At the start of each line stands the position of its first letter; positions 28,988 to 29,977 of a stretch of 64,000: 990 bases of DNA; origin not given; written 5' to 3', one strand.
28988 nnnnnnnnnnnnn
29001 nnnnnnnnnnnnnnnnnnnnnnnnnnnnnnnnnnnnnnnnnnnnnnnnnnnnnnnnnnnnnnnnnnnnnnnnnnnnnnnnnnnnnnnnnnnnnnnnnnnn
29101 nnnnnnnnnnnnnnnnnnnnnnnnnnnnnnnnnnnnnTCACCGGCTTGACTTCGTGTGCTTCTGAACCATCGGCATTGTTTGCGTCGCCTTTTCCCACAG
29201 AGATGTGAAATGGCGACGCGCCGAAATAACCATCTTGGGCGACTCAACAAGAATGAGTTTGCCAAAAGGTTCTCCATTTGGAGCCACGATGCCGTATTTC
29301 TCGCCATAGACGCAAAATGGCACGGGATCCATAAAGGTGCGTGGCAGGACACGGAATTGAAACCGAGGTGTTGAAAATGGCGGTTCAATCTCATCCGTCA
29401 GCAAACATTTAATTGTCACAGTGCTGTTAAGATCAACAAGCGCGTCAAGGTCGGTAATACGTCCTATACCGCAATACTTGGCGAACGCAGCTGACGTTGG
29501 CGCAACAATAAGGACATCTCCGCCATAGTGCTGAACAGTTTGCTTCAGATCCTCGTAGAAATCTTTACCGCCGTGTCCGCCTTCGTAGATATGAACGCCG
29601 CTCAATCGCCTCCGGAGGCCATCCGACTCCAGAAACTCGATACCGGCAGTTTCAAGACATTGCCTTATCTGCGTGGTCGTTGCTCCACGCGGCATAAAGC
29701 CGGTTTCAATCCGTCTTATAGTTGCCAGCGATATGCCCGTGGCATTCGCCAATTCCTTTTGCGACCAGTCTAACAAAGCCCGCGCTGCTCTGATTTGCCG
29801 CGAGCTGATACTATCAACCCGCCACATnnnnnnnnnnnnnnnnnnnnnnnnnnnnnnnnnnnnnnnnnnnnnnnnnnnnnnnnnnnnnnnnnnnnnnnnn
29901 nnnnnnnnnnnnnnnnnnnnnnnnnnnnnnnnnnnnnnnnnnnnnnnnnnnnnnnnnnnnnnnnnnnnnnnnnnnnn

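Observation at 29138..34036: Five-member paralogous family: XRE-type HTH fused to a conserved C-terminal domain of about 150 aa, positioned at the ends of island operons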

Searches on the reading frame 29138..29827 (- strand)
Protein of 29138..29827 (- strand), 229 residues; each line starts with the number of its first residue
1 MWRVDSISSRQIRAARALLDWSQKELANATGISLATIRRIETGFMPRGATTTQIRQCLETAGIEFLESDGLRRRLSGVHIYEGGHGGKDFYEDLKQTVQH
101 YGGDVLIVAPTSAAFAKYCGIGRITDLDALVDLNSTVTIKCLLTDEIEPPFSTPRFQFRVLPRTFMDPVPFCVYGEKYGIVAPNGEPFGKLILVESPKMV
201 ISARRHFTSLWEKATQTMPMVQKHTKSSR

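Call 4: search_protein_families(library=pfam, proteins=[window:29138-29827:-], max_evalue=1)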
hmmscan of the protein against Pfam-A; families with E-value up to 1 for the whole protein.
window:29138-29827:- (229 aa): 13 families
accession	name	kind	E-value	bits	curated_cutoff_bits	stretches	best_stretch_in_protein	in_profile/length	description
PF01381.28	HTH_3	-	8.6e-09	35.8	23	1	12-56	1-43/55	Helix-turn-helix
PF13560.12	HTH_31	-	1.1e-05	26.1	27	1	10-45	4-39/64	Helix-turn-helix domain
PF13413.12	HTH_25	-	0.00056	20.1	24.6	1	12-44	2-34/62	Helix-turn-helix domain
PF04545.22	Sigma70_r4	-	0.003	17.5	24.1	1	20-42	20-42/50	Sigma-70, region 4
PF13443.12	HTH_26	-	0.022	15.4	22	1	20-47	10-37/63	Cro/C1-type HTH DNA-binding domain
PF12844.13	HTH_19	-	0.031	14.6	30.2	1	12-56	4-49/64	Helix-turn-helix domain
PF13412.12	HTH_24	-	0.047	13.7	21.9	1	22-39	19-36/48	Winged helix-turn-helix DNA-binding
PF13384.12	HTH_23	-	0.048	13.9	24.6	1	10-40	6-37/50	Homeodomain-like domain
PF08281.18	Sigma70_r4_2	-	0.098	12.8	25.7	1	16-39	22-45/54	Sigma-70, region 4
PF13518.12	HTH_28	-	0.13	12.8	25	0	13-40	4-32/52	Helix-turn-helix domain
PF13545.12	HTH_Crp_2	-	0.14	12.6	27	1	18-48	20-50/70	Crp-like helix-turn-helix domain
PF15731.11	MqsA_antitoxin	-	0.16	12.5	30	0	7-50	69-112/131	Antitoxin component of bacterial toxin-antitoxin system, MqsA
PF20432.4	Xre-like-HTH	-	0.18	12.5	25.8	1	13-39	16-42/63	Antitoxin Xre-like helix-turn-helix domain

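Call 7: search_protein_families(library=ncbifam, proteins=[window:29138-29827:-], max_evalue=1)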
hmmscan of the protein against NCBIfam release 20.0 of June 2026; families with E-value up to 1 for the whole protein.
window:29138-29827:- (229 aa): 9 families
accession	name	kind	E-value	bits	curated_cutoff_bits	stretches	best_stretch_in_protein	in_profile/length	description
TIGR03070.1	couple_hipB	subfamily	1.8e-07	31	71.65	1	10-63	5-56/58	type II toxin-antitoxin system Y4mF family antitoxin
TIGR00270.2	TIGR00270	equivalog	1.3e-05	25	110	1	10-59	78-128/159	multiprotein bridging factor aMBF1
TIGR03830.1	CxxCG_CxxCG_HTH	subfamily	0.00023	21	61.8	1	6-45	64-103/127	type II TA system antitoxin MqsA family protein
NF041951.1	phage_RstR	subfamily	0.0016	18.7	80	1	10-58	5-54/108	RstR family transcriptional repressor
NF041265.1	NadS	equivalog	0.0083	16.4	60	1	10-42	33-65/94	NadS family protein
NF003162.0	PRK04140.1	equivalog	0.014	14.5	263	1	6-58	125-178/317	transcriptional regulator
TIGR02937.1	sigma70-ECF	superfamily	0.049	13.2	42.9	1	10-42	123-155/165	sigma-70 family RNA polymerase sigma factor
NF007257.0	PRK09706.1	subfamily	0.16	11.7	101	1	9-58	7-57/135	transcriptional repressor DicA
NF006015.0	PRK08154.1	subfamily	0.16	11.1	204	1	10-43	33-66/314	anaerobic benzoate catabolism transcriptional regulator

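Call 8: search_solved_structures(query=A1, max_evalue=1)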
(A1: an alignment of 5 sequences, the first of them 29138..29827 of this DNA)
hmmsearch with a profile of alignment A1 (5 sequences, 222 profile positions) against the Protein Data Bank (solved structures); distinct sequences matched with E-value up to 1: 53.
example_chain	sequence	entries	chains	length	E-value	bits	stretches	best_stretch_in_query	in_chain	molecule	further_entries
4yba_A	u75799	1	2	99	4e-11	46.1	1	5-69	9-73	Regulatory protein C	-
8tac_A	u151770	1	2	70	3e-05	26.9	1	8-57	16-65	DBP48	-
1sq8_A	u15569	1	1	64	0.00031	23.5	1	5-47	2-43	dh434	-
4z5h_A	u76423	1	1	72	0.00034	23.5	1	11-58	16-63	Antitoxin HipB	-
4yg1_A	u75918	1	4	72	0.00041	23.2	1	11-58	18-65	Antitoxin HipB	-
4yg4_A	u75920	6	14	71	0.00044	23.1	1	11-58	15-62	Antitoxin HipB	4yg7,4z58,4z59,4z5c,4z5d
2wiu_B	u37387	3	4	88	0.00069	22.4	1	11-58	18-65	HTH-TYPE TRANSCRIPTIONAL REGULATOR HIPB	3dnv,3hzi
5k98_B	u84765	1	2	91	0.00075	22.3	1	11-58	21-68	Antitoxin HipB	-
1y9q_A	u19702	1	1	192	0.00092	22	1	1-60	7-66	transcriptional regulator, HTH_3 family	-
2mez_A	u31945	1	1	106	0.0021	20.9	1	9-57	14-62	Multiprotein Bridging Factor (MBP-like)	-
2r1j_L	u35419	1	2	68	0.0055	19.5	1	1-56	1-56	Repressor protein C2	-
1adr_A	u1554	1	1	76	0.0076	19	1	1-56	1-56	P22 C2 REPRESSOR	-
6af3_B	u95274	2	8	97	0.015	18.1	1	13-56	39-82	HigA antitoxin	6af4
3jxb_C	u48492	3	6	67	0.017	17.9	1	6-56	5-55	Repressor protein C2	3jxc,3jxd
8bny_A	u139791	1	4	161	0.023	17.4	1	18-64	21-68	Immunity repressor protein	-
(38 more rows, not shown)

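Call 14: search_protein_families(library=pfam, alignment_id=A3, max_evalue=0.01)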
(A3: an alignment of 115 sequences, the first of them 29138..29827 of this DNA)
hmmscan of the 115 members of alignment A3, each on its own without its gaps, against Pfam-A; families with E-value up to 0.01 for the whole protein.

A. member 1, window:29138-29827:- (229 aa): 4 families
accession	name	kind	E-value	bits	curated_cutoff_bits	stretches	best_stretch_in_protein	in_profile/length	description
PF01381.28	HTH_3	-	8.6e-09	35.8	23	1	12-56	1-43/55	Helix-turn-helix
PF13560.12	HTH_31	-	1.1e-05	26.1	27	1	10-45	4-39/64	Helix-turn-helix domain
PF13413.12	HTH_25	-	0.00056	20.1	24.6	1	12-44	2-34/62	Helix-turn-helix domain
PF04545.22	Sigma70_r4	-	0.003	17.5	24.1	0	20-42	20-42/50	Sigma-70, region 4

B. families by the number of members that match (of 115 scanned): 20 families
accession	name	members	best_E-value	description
PF01381.28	HTH_3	113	1.1e-13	Helix-turn-helix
PF13560.12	HTH_31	100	3.5e-11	Helix-turn-helix domain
PF12844.13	HTH_19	54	6.5e-07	Helix-turn-helix domain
PF13443.12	HTH_26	29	2.8e-06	Cro/C1-type HTH DNA-binding domain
PF13413.12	HTH_25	21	4.1e-05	Helix-turn-helix domain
PF13412.12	HTH_24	8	9.9e-05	Winged helix-turn-helix DNA-binding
PF21716.3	dnstrm_HI1420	6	0.0017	Probable addiction module antidote protein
PF04545.22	Sigma70_r4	4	0.0013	Sigma-70, region 4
PF25213.1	HVO_A0261_N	3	0.00085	HVO_A0261 N-terminal domain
PF20432.4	Xre-like-HTH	3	0.0015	Antitoxin Xre-like helix-turn-helix domain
PF13545.12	HTH_Crp_2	3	0.0026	Crp-like helix-turn-helix domain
PF00325.26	Crp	3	0.0034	Bacterial regulatory proteins, crp family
PF15731.11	MqsA_antitoxin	2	0.00023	Antitoxin component of bacterial toxin-antitoxin system, MqsA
PF01047.28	MarR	2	0.0017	MarR family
PF24852.1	DUF7726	1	2.3e-05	Domain of unknown function (DUF7726)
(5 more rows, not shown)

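Call 17: predict_structure(alignment_id=A3)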
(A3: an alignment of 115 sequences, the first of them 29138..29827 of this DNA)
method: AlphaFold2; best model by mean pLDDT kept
length: 229 residues; sequences in the alignment: 115
mean_pLDDT: 91.4   pTM: 0.76
mean pLDDT of the five models: 91.4, 90.9, 90.8, 90.3, 90.0
residues with pLDDT >= 90: 176; 70-90: 38; 50-70: 12; < 50: 3
segments of 3 or more residues with pLDDT < 50: 1-3
pLDDT, mean of each block of 10 residues (from residue 1): 71 97 98 97 91 94 91 92 90 97 96 94 93 95 92 93 88 98 84 97 98 85 69
secondary structure, 60 per line:
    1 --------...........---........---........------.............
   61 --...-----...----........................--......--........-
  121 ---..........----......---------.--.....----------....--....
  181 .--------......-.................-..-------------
elements in order: H9-19 H23-30 H34-41 H48-60 E63-65 E71-73 E78-82 H83-101 E104-109 H112-119 H124-133 E138-143 E156-160 E171-174 E177-181 E190-195 H197-213

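Call 24: find_related_loci(query=A3, collection=genome_contigs, flank=8000)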
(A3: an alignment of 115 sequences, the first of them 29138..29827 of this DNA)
Query A3 (229 aa) in genome_contigs; peptide patterns used: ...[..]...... (x = any residue, [..] = any of these).
32 stretches matched a pattern; 22 encode a relative of the query (tblastn E <= 1e-3); 22 distinct loci.
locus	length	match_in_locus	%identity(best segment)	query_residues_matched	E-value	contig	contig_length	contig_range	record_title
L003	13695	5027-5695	42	4-225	5e-59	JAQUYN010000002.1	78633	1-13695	MAG: Alphaproteobacteria bacterium isolate STD2_238 NODE_1017_length_78633_cov_3.778335_Sandtown_D2, whole genome shotgu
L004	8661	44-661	38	9-215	4e-44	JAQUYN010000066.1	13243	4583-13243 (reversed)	MAG: Alphaproteobacteria bacterium isolate STD2_238 NODE_17964_length_13243_cov_2.264944_Sandtown_D2, whole genome shotg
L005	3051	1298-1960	36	6-229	4e-41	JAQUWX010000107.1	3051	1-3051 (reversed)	MAG: Alphaproteobacteria bacterium isolate STD2_20 NODE_163327_length_3051_cov_10.364227_Sandtown_D2, whole genome shotg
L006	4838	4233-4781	38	4-185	2e-36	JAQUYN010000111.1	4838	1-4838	MAG: Alphaproteobacteria bacterium isolate STD2_238 NODE_78410_length_4838_cov_4.340904_Sandtown_D2, whole genome shotgu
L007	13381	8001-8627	31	7-214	2e-28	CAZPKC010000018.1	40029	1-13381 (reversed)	MAG TPA_asm: uncultured Rhodospirillaceae bacterium isolate binchicken_co3_43 genome assembly, contig: NODE_2913_length_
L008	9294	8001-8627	31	7-215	8e-28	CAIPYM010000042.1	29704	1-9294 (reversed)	MAG: uncultured proteobacterium isolate I2_bin-123 genome assembly, contig: bin-123:42/76, whole genome shotgun sequence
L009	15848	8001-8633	32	7-215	4e-27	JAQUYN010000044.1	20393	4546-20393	MAG: Alphaproteobacteria bacterium isolate STD2_238 NODE_9590_length_20393_cov_3.778496_Sandtown_D2, whole genome shotgu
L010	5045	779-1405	31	8-214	6e-27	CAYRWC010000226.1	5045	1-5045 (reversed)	MAG TPA_asm: uncultured Oscillospiraceae bacterium isolate SRP216815_co1_59 genome assembly, contig: NODE_24206_length_5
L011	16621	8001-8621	32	8-214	3e-25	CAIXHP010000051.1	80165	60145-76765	MAG: uncultured proteobacterium isolate I2_bin-116 genome assembly, contig: bin-116:51/70, whole genome shotgun sequence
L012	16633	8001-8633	29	4-215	8e-24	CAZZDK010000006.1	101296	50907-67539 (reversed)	MAG TPA_asm: uncultured Rhodospirillaceae bacterium isolate SRP290908_co1_67 genome assembly, contig: NODE_176_length_10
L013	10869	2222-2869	30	7-220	5e-23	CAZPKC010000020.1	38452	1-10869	MAG TPA_asm: uncultured Rhodospirillaceae bacterium isolate binchicken_co3_43 genome assembly, contig: NODE_3108_length_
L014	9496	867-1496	32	7-216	6e-22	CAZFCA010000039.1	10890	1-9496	MAG TPA_asm: uncultured Rhodospirillaceae bacterium isolate SRP192927_co4_464 genome assembly, contig: NODE_14582_length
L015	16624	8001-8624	28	7-215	1e-21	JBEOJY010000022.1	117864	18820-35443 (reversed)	MAG: Bdellovibrionales bacterium isolate mt_II.17 NODE_18_length_117864_cov_22.078203, whole genome shotgun sequence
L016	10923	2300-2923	30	7-214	1e-21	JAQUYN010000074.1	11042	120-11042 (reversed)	MAG: Alphaproteobacteria bacterium isolate STD2_238 NODE_23241_length_11042_cov_3.810078_Sandtown_D2, whole genome shotg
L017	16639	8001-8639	27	7-219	2e-21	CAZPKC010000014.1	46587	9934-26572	MAG TPA_asm: uncultured Rhodospirillaceae bacterium isolate binchicken_co3_43 genome assembly, contig: NODE_2241_length_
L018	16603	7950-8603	29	8-223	5e-26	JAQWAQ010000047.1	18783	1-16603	MAG: Negativicutes bacterium isolate STF2_20 NODE_7423_length_18783_cov_3.902337_Sandtown_F2, whole genome shotgun seque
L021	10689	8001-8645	28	7-222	5e-19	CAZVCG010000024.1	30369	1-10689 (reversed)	MAG TPA_asm: uncultured Rhodospirillaceae bacterium isolate SRP290908_co2_189 genome assembly, contig: NODE_1855_length_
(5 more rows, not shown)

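Call 49: search_protein_families(library=pfam, proteins=[L012:8662-9273:+, L009:8664-9368:+, L010:1447-2313:+, L010:2310-2996:+, L021:8696-9418:+, L018:4840-5328:-, L007:9463-9894:+], max_evalue=0.01)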
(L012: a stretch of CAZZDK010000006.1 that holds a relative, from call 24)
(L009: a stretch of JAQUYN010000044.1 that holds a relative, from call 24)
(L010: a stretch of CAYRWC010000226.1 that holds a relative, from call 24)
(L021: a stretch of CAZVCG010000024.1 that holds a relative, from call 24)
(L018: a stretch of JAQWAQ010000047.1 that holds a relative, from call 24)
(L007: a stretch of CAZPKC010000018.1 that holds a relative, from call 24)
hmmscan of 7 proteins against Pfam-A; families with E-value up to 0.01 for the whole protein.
L012:8662-9273:+ (203 aa): 1 family
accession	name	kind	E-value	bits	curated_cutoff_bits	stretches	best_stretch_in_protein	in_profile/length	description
PF00583.31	Acetyltransf_1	-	0.001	19.8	20.7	1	56-141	13-96/116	Acetyltransferase (GNAT) family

L009:8664-9368:+ (234 aa): 1 family
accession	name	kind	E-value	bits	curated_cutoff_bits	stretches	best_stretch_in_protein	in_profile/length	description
PF00551.24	Formyl_trans_N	-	7.7e-06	26.2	26.1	1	49-172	36-153/181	Formyl transferase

L010:1447-2313:+ (288 aa): 1 family
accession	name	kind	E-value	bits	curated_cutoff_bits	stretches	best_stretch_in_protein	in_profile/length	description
PF00561.26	Abhydrolase_1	-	8.3e-05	22.8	25.8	1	85-156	48-121/245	alpha/beta hydrolase fold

L010:2310-2996:+ (228 aa): 1 family
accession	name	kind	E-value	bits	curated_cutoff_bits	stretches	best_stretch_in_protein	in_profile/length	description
PF00300.27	His_Phos_1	-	3.9e-28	98.9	21.7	1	9-157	1-158/194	Histidine phosphatase superfamily (branch 1)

L021:8696-9418:+ (240 aa): 0 families

L018:4840-5328:- (162 aa): 5 families
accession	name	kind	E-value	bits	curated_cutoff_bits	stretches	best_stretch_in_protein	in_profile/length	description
PF00196.25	GerE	-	1.9e-14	53.5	23.5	1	100-151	4-55/57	Bacterial regulatory proteins, luxR family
PF13518.12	HTH_28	-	3.9e-06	27.3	25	1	105-138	4-37/52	Helix-turn-helix domain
PF13384.12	HTH_23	-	0.00032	20.9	24.6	1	102-138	6-42/50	Homeodomain-like domain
PF13936.12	HTH_38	-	0.002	18.3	27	1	105-131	12-38/44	Helix-turn-helix domain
PF12840.13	HTH_20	-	0.0072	16.7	27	0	109-136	14-41/51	Helix-turn-helix domain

L007:9463-9894:+ (143 aa): 1 family
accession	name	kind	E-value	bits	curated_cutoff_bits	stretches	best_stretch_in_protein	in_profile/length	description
PF08165.16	FerA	-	0.0015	18.8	33.9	1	113-139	2-28/65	FerA (NUC095) domain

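Call 50: search_protein_families(library=padloc, proteins=[window:29138-29827:-], max_evalue=0.01)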
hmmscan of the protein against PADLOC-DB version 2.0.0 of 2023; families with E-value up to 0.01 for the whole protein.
window:29138-29827:- (229 aa): 6 families
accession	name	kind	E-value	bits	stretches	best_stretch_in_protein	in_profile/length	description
PDLC03669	Control_protein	-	5e-06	24.7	1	10-70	12-73/96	control protein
PDLC03949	RmrA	-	0.00024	18.1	1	8-68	3-63/363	-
PDLC02926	HTH_VI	-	0.0012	17.1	1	10-43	4-37/92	-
PDLC03953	RmrA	-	0.0012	16.2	1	9-56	7-52/373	-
PDLC04133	mad1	-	0.0017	16.6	0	22-41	7-26/60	mads_1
PDLC03946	RmrA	-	0.002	15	1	9-60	4-56/357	-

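Call 52: fold_search(model_id=the predicted structure, library=pdb)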
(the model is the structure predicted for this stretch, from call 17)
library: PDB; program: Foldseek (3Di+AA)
matches with E <= 10: 764; with E <= 0.001: 24
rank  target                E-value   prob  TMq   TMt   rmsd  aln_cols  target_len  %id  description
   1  5bpi_D                7.7e-08  1.00  0.44  0.40  18.8       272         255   13  Structure of TrmBL2, an archaeal chromatin protein, shows a novel mode of DNA binding. (released 2015-09-02)
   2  5bpi_C                1.3e-07  1.00  0.46  0.41  17.5       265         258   15  Structure of TrmBL2, an archaeal chromatin protein, shows a novel mode of DNA binding. (released 2015-09-02)
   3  5bpd_B                2.3e-07  1.00  0.46  0.41  21.8       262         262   15  Structure of TrmBL2, an archaeal chromatin protein, shows a novel mode of DNA binding. (released 2015-09-02)
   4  5bpd_C                8.0e-07  1.00  0.44  0.39  18.4       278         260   12  Structure of TrmBL2, an archaeal chromatin protein, shows a novel mode of DNA binding. (released 2015-09-02)
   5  5box_A                9.6e-07  1.00  0.45  0.40  24.6       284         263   12  Structure of TrmBL2, an archaeal chromatin protein, shows a novel mode of DNA binding. (released 2015-09-02)
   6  5bpd_D                1.4e-06  1.00  0.42  0.38  18.5       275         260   13  Structure of TrmBL2, an archaeal chromatin protein, shows a novel mode of DNA binding. (released 2015-09-02)
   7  5bqt_B                4.0e-06  1.00  0.43  0.40  23.4       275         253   11  Structure of TrmBL2, an archaeal chromatin protein, shows a novel mode of DNA binding. (released 2015-09-02)
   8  6ehi_D                2.5e-05  1.00  0.43  0.59   4.9       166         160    7  NucT from Helicobacter pylori (released 2018-01-17)
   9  6ehi_B                3.0e-05  1.00  0.42  0.58   5.2       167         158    7  NucT from Helicobacter pylori (released 2018-01-17)
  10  3qph_A                3.4e-05  1.00  0.38  0.28   8.8       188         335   13  The three-dimensional structure of TrmB, a global transcriptional regulator of the hyperthermophilic archaeon Pyrococc (released 2012-05-30)
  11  6ehi_A                4.1e-05  1.00  0.43  0.58   5.3       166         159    7  NucT from Helicobacter pylori (released 2018-01-17)
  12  2f5t_X                1.5e-04  1.00  0.39  0.39   4.4       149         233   12  Crystal Structure of the sugar binding domain of the archaeal transcriptional regulator TrmB (released 2006-02-21)
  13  4urj_A                1.8e-04  1.00  0.33  0.43   8.4       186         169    9  Crystal structure of human BJ-TSA-9 (released 2014-10-01)
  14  4urj_D                2.3e-04  1.00  0.33  0.42   8.5       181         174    9  Crystal structure of human BJ-TSA-9 (released 2014-10-01)
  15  9qqv                  2.5e-04  1.00  0.36  0.25   7.1       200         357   10  Structure of the F13 protein of Vaccinia virus in complex with G243-1720 (released 2025-12-24)
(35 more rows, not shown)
